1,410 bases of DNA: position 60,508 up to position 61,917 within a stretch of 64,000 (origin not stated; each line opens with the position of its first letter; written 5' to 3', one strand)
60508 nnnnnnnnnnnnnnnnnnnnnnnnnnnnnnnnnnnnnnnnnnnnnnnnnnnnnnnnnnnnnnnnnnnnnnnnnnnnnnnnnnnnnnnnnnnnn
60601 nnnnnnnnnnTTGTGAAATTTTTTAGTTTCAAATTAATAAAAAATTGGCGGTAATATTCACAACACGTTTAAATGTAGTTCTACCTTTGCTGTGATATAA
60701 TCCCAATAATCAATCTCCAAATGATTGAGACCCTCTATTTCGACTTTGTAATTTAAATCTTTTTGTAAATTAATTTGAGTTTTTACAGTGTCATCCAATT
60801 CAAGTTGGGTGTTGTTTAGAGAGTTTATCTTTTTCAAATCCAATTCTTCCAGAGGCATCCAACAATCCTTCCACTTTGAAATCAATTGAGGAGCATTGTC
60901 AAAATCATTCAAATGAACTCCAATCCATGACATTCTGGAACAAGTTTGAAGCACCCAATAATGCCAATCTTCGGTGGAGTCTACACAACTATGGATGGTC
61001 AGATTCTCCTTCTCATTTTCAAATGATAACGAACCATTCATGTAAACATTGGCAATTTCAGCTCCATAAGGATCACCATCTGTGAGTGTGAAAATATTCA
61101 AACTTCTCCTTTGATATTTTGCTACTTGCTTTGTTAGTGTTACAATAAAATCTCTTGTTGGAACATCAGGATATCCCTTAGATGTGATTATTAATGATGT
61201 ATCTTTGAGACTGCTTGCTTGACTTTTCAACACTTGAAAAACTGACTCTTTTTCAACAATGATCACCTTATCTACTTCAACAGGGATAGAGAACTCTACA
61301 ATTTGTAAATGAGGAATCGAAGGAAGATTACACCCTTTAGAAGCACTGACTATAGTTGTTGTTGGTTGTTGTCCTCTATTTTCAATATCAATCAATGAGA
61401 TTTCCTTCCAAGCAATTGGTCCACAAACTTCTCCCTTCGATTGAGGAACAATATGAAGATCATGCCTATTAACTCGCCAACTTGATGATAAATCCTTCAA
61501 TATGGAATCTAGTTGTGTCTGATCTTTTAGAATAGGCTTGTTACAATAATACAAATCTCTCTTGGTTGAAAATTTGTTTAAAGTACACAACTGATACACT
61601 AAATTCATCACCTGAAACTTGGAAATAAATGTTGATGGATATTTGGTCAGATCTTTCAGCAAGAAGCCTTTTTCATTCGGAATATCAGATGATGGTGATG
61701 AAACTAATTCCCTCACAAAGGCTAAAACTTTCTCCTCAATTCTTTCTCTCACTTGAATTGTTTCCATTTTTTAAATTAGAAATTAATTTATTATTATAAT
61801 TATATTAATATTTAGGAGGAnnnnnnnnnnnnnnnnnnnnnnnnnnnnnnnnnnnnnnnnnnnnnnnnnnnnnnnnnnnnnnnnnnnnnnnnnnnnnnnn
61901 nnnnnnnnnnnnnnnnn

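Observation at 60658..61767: Apparently intact SPO11/TopoVI-A gene in a dictyostelid-like genome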

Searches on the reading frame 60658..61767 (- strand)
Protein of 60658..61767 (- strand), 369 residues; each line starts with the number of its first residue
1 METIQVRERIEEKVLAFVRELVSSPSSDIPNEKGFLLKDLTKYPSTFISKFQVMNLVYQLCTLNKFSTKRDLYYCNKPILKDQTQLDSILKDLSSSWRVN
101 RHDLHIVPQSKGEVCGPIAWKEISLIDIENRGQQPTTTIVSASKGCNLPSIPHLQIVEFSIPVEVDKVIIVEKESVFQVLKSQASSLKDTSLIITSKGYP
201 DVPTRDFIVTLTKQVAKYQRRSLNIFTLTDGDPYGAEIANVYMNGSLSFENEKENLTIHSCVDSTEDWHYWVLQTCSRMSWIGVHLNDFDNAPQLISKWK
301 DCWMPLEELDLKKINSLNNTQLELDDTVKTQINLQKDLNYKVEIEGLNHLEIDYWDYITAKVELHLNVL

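Call 3: search_protein_families(library=pfam, proteins=[window:60658-61767:-], max_evalue=1)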
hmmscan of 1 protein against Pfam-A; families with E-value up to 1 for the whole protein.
window:60658-61767:- (369 aa): 2 families
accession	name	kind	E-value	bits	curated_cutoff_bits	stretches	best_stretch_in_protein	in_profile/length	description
PF21180.3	TOP6A-Spo11_Toprim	-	2.1e-28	99.9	24.1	2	168-259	2-88/170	Topoisomerase 6 subunit A/Spo11, Toprim domain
PF04406.19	TP6A_N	-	2.2e-13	50.2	26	1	51-106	7-62/62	Type IIB DNA topoisomerase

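Call 4: search_protein_families(library=ncbifam, proteins=[window:60658-61767:-], max_evalue=1)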
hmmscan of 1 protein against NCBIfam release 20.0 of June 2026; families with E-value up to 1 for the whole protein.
window:60658-61767:- (369 aa): 6 families
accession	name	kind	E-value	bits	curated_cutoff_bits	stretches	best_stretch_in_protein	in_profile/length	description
NF003335.0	PRK04342.1-4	equivalog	4.1e-23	81.9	424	1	53-367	86-372/373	DNA topoisomerase VI subunit A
NF003336.0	PRK04342.1-5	equivalog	4.1e-22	78.5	531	1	51-362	82-379/386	DNA topoisomerase IV subunit A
NF003333.0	PRK04342.1-2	equivalog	1.1e-21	77.1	465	1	46-359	72-357/367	DNA topoisomerase IV subunit A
NF003337.0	PRK04342.1-6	equivalog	2.3e-14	53.2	675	1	47-242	76-260/370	DNA topoisomerase IV subunit A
NF003334.0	PRK04342.1-3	equivalog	5.3e-11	42.1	658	1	52-249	75-258/354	DNA topoisomerase IV subunit A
NF003332.0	PRK04342.1-1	equivalog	8.3e-10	38.2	538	1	50-245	76-263/363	DNA topoisomerase IV subunit A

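Call 5: search_solved_structures(query=window:60658-61767:-, max_evalue=1, show_alignments=3)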
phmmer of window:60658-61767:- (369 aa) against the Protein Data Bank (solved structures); distinct sequences matched with E-value up to 1: 5.
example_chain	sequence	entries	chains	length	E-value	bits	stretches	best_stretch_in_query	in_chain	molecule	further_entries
8urq_A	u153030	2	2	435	3.1e-16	62.7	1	53-244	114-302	Meiosis-specific protein SPO11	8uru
2zbk_A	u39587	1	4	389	1.4e-13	54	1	47-257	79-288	Type II DNA topoisomerase VI subunit A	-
1d3y_A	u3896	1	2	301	4.3e-10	42.5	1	48-242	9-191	DNA TOPOISOMERASE VI A SUBUNIT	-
2q2e_A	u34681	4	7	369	0.0021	20.5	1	56-240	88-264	Type II DNA topoisomerase VI subunit A | Type 2 DNA topoisomerase 6 subunit A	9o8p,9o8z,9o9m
9o0g_A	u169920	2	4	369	0.0032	19.9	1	56-240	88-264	Type 2 DNA topoisomerase 6 subunit A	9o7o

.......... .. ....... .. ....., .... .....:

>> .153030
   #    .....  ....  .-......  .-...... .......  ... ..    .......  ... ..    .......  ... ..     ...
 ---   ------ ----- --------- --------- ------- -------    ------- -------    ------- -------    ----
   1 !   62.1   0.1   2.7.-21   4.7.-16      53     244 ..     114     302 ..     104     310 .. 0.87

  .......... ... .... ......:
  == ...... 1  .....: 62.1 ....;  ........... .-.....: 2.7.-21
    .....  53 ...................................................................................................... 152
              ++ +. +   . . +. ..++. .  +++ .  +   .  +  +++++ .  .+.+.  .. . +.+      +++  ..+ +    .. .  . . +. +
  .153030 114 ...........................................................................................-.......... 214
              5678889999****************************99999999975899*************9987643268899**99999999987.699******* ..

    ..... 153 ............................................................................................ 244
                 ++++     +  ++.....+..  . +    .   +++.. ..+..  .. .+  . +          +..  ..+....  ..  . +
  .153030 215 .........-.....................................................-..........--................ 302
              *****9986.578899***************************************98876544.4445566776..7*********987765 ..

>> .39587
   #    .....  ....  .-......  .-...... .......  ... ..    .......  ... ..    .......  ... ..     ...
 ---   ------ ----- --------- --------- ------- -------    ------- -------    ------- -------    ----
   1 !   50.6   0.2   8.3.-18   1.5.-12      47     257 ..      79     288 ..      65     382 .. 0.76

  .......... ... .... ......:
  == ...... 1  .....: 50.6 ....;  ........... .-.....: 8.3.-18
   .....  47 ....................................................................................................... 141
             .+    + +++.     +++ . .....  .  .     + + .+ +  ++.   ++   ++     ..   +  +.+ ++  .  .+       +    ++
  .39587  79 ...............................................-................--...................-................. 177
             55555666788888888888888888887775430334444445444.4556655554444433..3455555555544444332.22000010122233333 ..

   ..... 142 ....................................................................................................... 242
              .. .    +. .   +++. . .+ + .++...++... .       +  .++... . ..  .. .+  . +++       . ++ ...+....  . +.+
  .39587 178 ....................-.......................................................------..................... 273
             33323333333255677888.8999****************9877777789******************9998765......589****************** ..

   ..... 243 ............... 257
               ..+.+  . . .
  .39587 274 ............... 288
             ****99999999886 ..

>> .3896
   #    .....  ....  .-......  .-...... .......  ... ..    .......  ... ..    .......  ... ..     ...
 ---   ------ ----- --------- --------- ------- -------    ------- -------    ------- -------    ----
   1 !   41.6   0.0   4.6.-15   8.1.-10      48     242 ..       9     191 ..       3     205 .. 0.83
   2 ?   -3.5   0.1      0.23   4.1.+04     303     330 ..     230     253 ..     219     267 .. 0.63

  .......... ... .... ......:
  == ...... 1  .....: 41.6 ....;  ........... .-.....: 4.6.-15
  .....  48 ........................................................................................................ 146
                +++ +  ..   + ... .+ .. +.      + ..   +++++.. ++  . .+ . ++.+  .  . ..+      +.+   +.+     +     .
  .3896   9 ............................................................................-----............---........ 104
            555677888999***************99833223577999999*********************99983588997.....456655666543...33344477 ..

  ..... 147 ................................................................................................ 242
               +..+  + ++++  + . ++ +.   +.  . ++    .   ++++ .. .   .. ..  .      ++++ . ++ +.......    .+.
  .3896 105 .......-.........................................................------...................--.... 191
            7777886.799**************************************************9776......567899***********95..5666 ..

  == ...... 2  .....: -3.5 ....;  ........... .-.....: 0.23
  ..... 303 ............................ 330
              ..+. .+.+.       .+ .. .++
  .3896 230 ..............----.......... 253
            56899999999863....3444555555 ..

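Call 6: find_homologous_proteins(query=window:60658-61767:-, max_evalue=0.001)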
Query window:60658-61767:- (369 aa): 6 proteins with E <= 0.001 among 2667 candidates.
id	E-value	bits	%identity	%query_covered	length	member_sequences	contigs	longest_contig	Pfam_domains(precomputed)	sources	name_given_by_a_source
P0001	2.0e-152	526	69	90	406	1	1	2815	PF21180.4,PF04406.20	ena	-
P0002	8.4e-96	339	49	92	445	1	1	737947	PF21180.4,PF04406.20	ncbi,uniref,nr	ncbi:hypothetical protein C9374_000991 [Naegleria lovaniensis]|uniref:DNA topoisomerase (ATP-hydroly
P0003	5.4e-91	323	47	89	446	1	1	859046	PF21180.4,PF04406.20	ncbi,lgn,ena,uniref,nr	ncbi:hypothetical protein FDP41_011934 [Naegleria fowleri]|uniref:DNA topoisomerase (ATP-hydrolyzing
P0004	4.1e-88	314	43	98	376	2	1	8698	PF21180.4,PF01751.29,PF04406.20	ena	-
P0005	2.1e-67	246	41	88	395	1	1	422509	PF21180.4,PF04406.20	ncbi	ncbi:hypothetical protein ABK040_006805 [Willaertia magna]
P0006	2.5e-8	52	27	84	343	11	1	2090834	PF21180.4,PF04406.20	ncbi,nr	ncbi:meiotic recombination protein W68-like [Drosophila navojoa]|nr:meiotic recombination protein W6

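Call 8: find_encoding_contigs(protein=window:60658-61767:-, flank=10000, max_places=6)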
Protein window:60658-61767:- (369 aa): no gene with exactly this product is on record in the collection.

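Call 10: find_encoding_contigs(protein=P0002, flank=8000, max_places=3)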
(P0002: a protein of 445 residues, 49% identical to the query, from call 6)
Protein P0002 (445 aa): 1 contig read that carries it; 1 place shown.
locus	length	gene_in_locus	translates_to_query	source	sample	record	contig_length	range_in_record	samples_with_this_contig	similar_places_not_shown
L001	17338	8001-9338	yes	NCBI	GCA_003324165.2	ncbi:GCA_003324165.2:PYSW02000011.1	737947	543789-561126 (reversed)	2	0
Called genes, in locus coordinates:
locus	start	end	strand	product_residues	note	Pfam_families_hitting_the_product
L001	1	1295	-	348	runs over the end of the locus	PF08246:Inhibitor_I29, PF00112:Peptidase_C1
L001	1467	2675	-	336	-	PF00892:EamA (faint)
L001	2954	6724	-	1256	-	PF02463:SMC_N, PF13175:AAA_15, PF13476:AAA_23, PF02463:SMC_N, PF06470:SMC_hinge, PF13304:AAA_21 (weak)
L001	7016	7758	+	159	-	PF00179:UQ_con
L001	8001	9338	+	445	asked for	PF04406:TP6A_N, PF21180:TOP6A-Spo11_Toprim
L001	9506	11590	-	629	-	PF01925:TauE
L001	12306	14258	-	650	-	PF02040:ArsB, PF03600:CitMHS, PF02040:ArsB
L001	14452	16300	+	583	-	PF00106:adh_short (weak)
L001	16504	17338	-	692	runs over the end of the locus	PF09820:AAA-ATPase_like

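Call 11: find_encoding_contigs(protein=P0001, flank=5000, max_places=3)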
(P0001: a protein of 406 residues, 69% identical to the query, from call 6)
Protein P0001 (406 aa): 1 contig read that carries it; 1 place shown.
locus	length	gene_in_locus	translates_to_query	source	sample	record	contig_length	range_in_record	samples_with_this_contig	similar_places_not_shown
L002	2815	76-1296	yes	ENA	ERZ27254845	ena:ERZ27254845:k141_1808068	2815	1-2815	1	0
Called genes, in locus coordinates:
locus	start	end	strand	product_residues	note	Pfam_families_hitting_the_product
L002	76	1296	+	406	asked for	PF04406:TP6A_N, PF21180:TOP6A-Spo11_Toprim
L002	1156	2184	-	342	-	PF00650:CRAL_TRIO, PF13716:CRAL_TRIO_2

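Call 13: list_cluster_members(proteins=[window:60658-61767:-, window:57860-60610:-, window:51824-53779:+, window:49438-50337:-, window:47467-48783:-, window:42485-43534:+, window:30183-32543:+, window:28063-29778:-, window:16841-18142:-, window:9663-11312:+])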
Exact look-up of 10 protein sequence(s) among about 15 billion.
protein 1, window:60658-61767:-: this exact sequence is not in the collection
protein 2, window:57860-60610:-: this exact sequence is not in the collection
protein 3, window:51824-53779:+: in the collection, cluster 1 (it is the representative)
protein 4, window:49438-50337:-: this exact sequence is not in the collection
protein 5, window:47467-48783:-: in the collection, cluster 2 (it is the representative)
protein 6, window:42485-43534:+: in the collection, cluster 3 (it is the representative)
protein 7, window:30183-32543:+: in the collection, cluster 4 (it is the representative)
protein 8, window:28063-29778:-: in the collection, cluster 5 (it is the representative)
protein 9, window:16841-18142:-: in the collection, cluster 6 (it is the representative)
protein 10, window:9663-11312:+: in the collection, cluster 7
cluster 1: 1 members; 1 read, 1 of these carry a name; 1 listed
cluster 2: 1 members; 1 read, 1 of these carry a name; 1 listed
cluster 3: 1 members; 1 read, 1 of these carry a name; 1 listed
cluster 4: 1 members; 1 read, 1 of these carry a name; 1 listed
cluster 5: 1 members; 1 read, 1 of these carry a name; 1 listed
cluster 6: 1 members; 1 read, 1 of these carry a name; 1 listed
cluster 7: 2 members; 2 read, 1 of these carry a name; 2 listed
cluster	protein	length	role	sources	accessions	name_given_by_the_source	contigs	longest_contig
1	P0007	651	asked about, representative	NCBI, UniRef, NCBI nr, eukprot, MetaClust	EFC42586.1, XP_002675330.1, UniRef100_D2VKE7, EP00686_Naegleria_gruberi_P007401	predicted protein [Naegleria gruberi] | Predicted protein n=1 Tax=Naegleria gruberi TaxID=5762 RepID=D2VKE7_NAEGR | uncharacterized protein NAEGRDRAFT_50276 [Naegleria gruberi]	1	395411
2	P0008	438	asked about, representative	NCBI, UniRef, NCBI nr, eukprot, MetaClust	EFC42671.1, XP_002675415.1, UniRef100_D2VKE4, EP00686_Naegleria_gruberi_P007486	predicted protein [Naegleria gruberi] | Predicted protein n=1 Tax=Naegleria gruberi TaxID=5762 RepID=D2VKE4_NAEGR | uncharacterized protein NAEGRDRAFT_69364 [Naegleria gruberi]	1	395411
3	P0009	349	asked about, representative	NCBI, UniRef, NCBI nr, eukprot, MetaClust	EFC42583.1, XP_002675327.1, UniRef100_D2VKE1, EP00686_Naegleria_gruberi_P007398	predicted protein [Naegleria gruberi] | Predicted protein n=1 Tax=Naegleria gruberi TaxID=5762 RepID=D2VKE1_NAEGR | uncharacterized protein NAEGRDRAFT_80299 [Naegleria gruberi]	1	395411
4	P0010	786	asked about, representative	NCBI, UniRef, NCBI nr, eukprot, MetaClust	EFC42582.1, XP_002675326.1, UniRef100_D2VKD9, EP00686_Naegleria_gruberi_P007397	predicted protein [Naegleria gruberi] | Predicted protein n=1 Tax=Naegleria gruberi TaxID=5762 RepID=D2VKD9_NAEGR | uncharacterized protein NAEGRDRAFT_50270 [Naegleria gruberi]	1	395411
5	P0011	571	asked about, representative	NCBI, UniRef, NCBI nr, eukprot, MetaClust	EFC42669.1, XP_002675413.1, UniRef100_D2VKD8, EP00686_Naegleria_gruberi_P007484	predicted protein [Naegleria gruberi] | Predicted protein n=1 Tax=Naegleria gruberi TaxID=5762 RepID=D2VKD8_NAEGR | uncharacterized protein NAEGRDRAFT_80297 [Naegleria gruberi]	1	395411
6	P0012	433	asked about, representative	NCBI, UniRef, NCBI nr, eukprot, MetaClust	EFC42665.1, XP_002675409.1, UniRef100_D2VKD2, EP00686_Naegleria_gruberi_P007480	predicted protein [Naegleria gruberi] | Predicted protein n=1 Tax=Naegleria gruberi TaxID=5762 RepID=D2VKD2_NAEGR | uncharacterized protein NAEGRDRAFT_50265 [Naegleria gruberi]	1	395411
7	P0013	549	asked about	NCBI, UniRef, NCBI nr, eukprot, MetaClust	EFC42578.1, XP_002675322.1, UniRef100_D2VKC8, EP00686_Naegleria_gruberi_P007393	hypothetical protein NAEGRDRAFT_80291 [Naegleria gruberi] | KAT8 regulatory NSL complex subunit 2 n=1 Tax=Naegleria gruberi TaxID=5762 ... | uncharacterized protein NAEGRDRAFT_80291 [Naegleria gruberi]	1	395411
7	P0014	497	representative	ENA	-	-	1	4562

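Call 29: find_homologous_proteins(query=A1, max_evalue=0.00001)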
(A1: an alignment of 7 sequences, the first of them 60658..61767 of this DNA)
Query A1 (7 sequences) (369 aa, profile of the alignment): 23 proteins with E <= 0.00001 among 8000 candidates.
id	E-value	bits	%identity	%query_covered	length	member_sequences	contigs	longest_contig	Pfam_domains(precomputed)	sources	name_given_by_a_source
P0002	3.4e-188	644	49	92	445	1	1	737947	PF21180.4,PF04406.20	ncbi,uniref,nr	ncbi:hypothetical protein C9374_000991 [Naegleria lovaniensis]|uniref:DNA topoisomerase (ATP-hydroly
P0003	4.9e-184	630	47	89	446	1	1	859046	PF21180.4,PF04406.20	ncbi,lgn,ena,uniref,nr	ncbi:hypothetical protein FDP41_011934 [Naegleria fowleri]|uniref:DNA topoisomerase (ATP-hydrolyzing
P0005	4.0e-169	581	41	88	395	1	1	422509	PF21180.4,PF04406.20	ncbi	ncbi:hypothetical protein ABK040_006805 [Willaertia magna]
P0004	6.6e-168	577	43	98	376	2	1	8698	PF21180.4,PF01751.29,PF04406.20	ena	-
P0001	1.2e-165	569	69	90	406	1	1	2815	PF21180.4,PF04406.20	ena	-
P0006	1.5e-102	362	27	84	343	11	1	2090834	PF21180.4,PF04406.20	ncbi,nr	ncbi:meiotic recombination protein W68-like [Drosophila navojoa]|nr:meiotic recombination protein W6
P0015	7.9e-84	300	26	81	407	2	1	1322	PF21180.4,PF04406.20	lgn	-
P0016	2.5e-82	295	25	81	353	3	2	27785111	PF21180.4,PF04406.20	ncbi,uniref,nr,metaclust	ncbi:meiotic recombination protein W68 [Drosophila virilis]|uniref:DNA topoisomerase (ATP-hydrolyzin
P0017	1.6e-76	276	26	84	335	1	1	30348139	PF21180.4,PF04406.20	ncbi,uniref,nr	ncbi:hypothetical protein KR093_000769 [Drosophila rubida]|uniref:DNA topoisomerase (ATP-hydrolyzing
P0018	6.3e-74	267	26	84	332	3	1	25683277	PF21180.4,PF04406.20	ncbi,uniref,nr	ncbi:meiotic recombination protein W68 isoform X1 [Drosophila innubila]|uniref:meiotic recombination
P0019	1.1e-73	267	24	84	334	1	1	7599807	PF21180.4,PF04406.20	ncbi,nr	ncbi:hypothetical protein KR044_008312 [Drosophila immigrans]|nr:hypothetical protein KR044_008312 [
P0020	1.1e-72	263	26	84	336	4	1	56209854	PF21180.4,PF04406.20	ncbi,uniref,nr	ncbi:meiotic recombination protein W68 [Drosophila sulfurigaster albostrigata]|uniref:meiotic recomb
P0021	1.5e-71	260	26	96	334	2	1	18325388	PF21180.4,PF04406.20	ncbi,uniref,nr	ncbi:GH20206 [Drosophila grimshawi]|uniref:DNA topoisomerase (ATP-hydrolyzing) n=1 Tax=Drosophila gr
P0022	4.5e-68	248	27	86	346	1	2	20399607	PF21180.4,PF04406.20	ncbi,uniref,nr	ncbi:uncharacterized protein Dwil_GK15872 [Drosophila willistoni]|uniref:DNA topoisomerase (ATP-hydr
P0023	8.1e-67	244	26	86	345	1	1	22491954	PF21180.4,PF04406.20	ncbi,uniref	ncbi:meiotic recombination protein W68 [Drosophila tropicalis]|uniref:meiotic recombination protein 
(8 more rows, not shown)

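Call 33: find_encoding_contigs(protein=P0005, flank=6000, max_places=2)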
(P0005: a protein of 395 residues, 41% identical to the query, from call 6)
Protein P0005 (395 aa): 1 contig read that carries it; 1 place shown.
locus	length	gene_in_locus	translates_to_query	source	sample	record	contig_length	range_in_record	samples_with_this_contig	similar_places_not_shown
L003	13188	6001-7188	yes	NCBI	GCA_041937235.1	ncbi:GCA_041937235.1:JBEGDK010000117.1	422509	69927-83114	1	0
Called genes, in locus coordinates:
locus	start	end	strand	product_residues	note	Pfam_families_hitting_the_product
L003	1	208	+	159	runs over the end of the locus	PF10149:TM231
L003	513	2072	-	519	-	PF01008:IF-2B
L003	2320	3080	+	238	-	PF00466:Ribosomal_L10, PF17777:RL10P_insert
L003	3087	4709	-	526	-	-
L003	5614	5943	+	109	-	-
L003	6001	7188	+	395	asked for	PF04406:TP6A_N, PF21180:TOP6A-Spo11_Toprim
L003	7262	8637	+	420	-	PF01734:Patatin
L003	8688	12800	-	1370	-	-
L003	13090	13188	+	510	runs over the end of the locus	-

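Call 34: find_encoding_contigs(protein=P0003, flank=6000, max_places=2)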
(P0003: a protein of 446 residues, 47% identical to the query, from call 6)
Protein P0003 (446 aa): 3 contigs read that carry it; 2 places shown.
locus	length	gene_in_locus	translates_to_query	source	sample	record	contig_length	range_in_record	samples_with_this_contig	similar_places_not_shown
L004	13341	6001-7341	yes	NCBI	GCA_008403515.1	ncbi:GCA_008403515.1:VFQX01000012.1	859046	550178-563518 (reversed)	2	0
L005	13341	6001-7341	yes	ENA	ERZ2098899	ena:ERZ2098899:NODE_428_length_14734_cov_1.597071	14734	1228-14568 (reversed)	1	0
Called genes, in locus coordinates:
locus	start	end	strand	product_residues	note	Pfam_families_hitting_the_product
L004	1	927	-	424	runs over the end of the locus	-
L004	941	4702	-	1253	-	PF02463:SMC_N, PF13175:AAA_15, PF13476:AAA_23, PF02463:SMC_N, PF06470:SMC_hinge, PF13304:AAA_21 (weak)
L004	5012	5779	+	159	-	PF00179:UQ_con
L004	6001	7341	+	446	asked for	PF04406:TP6A_N, PF21180:TOP6A-Spo11_Toprim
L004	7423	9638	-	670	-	PF01925:TauE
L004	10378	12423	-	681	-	PF02040:ArsB, PF03600:CitMHS, PF02040:ArsB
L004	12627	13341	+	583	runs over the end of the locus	PF00106:adh_short (weak)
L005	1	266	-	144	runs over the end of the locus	?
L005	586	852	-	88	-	-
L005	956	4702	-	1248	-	PF02463:SMC_N, PF13175:AAA_15, PF13476:AAA_23, PF02463:SMC_N, PF06470:SMC_hinge, PF13304:AAA_21 (weak)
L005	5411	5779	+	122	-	PF00179:UQ_con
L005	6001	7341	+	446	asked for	PF04406:TP6A_N, PF21180:TOP6A-Spo11_Toprim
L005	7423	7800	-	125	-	PF01925:TauE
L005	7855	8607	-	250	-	-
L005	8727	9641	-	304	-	PF01925:TauE (weak)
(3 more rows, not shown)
